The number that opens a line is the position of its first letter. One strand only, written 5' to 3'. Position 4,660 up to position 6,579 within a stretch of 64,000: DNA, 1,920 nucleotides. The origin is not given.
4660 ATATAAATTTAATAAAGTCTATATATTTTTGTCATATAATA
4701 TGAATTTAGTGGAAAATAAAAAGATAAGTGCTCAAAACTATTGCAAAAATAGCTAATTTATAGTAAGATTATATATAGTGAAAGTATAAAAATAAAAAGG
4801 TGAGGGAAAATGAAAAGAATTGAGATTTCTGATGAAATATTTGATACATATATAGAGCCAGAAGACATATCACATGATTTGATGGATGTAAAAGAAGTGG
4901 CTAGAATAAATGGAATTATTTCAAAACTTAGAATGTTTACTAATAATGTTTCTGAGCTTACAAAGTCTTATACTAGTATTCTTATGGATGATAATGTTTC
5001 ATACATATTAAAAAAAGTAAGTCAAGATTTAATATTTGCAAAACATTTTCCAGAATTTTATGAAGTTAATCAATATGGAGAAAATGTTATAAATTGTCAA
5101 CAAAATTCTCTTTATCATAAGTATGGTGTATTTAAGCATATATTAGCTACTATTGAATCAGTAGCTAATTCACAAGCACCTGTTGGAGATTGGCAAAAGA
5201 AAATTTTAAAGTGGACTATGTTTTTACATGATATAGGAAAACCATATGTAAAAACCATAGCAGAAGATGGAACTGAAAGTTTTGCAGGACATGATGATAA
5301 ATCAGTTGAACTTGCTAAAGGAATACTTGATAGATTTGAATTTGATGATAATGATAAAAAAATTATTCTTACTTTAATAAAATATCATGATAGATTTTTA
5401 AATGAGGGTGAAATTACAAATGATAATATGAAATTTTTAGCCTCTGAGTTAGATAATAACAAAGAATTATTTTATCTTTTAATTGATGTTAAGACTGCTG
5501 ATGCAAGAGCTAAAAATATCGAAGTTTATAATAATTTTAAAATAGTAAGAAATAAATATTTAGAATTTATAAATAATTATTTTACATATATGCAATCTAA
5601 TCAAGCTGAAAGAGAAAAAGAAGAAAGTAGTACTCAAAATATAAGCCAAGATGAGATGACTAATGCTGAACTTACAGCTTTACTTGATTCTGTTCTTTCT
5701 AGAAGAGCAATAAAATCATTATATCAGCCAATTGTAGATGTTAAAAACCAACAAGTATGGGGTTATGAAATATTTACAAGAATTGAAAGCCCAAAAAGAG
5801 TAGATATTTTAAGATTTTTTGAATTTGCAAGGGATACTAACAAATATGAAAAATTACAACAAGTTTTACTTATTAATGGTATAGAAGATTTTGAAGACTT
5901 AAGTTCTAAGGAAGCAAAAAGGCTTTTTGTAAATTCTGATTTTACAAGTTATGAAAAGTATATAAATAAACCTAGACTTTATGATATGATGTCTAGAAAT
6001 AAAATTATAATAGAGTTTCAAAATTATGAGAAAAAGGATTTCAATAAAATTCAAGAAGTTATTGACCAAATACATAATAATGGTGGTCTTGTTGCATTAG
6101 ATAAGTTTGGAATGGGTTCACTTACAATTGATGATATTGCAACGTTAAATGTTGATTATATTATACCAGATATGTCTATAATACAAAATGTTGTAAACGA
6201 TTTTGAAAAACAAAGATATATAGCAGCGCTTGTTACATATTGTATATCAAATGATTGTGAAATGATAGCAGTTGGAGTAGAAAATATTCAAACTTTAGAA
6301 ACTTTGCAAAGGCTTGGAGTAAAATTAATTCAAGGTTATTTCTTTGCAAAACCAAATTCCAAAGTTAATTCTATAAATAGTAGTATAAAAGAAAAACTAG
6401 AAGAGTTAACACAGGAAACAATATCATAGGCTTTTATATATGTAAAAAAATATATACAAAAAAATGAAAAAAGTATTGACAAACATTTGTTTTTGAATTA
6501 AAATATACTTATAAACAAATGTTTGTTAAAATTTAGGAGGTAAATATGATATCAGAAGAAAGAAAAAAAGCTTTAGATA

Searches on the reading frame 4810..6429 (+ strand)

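Call 22: search_protein_families(library=ncbifam, proteins=[window:4810-6429:+], max_evalue=0.00001)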
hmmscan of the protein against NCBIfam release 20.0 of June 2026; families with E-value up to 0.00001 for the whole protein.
window:4810-6429:+ (539 aa): 16 families
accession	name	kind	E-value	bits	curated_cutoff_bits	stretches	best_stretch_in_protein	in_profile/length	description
NF052265.1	EAL_dom_RimA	equivalog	3.2e-20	72.5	430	1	304-519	20-237/248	S6 modification regulatory phosphodiesterase RimA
NF045673.1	c-di-GMPRcptLapD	equivalog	9.5e-19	67.1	1020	1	184-516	311-645/647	cyclic di-GMP receptor LapD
NF008281.1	PRK11059.1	equivalog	1.1e-15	57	663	1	290-516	399-630/633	RNase E specificity factor CsrD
NF008467.0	PRK11359.1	equivalog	4e-15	54.9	857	1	286-517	543-784/800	oxygen-sensing cyclic-di-GMP phosphodiesterase DosP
NF007474.0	PRK10060.1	equivalog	6.5e-14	51.1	782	1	295-518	416-647/663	cyclic di-GMP phosphodiesterase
NF053781.1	cdiGMPphdstlr2612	equivalog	1.4e-12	46.1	1600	1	287-517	1015-1257/1268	Tlr1612 family c-di-GMP phosphodiesterase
NF052458.1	PhdiestGepA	equivalog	9.9e-12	43.8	1200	1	280-515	584-831/840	phosphodiesterase GepA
NF045675.1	PhdiestaseDibA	equivalog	3.3e-11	42.2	980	1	266-517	356-617/623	phosphodiesterase DibA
NF007839.0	PRK10551.1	equivalog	4.8e-11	41.9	461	1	304-527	280-511/518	cyclic di-GMP phosphodiesterase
NF008807.1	PRK11829.1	equivalog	7.8e-11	40.8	733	1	300-519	428-656/670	biofilm formation regulator HmsP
NF007298.0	PRK09776.1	equivalog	5.1e-09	34.6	1135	1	410-524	991-1105/1111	diguanylate cyclase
NF051476.1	CDiGphdiTpdA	equivalog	8.4e-09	34.7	1000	1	286-513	345-568/570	cyclic di-GMP phosphodiesterase TpdA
TIGR02692.1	tRNA_CCA_actino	equivalog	2.3e-08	33.2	438.8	1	101-201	253-352/466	CCA tRNA nucleotidyltransferase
NF002895.0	PRK03381.1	equivalog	1.3e-06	26.8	631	1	93-245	408-551/782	[protein-PII] uridylyltransferase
TIGR01693.1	UTase_glnD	equivalog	1.9e-06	26.4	519.4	1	36-300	364-627/850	[protein-PII] uridylyltransferase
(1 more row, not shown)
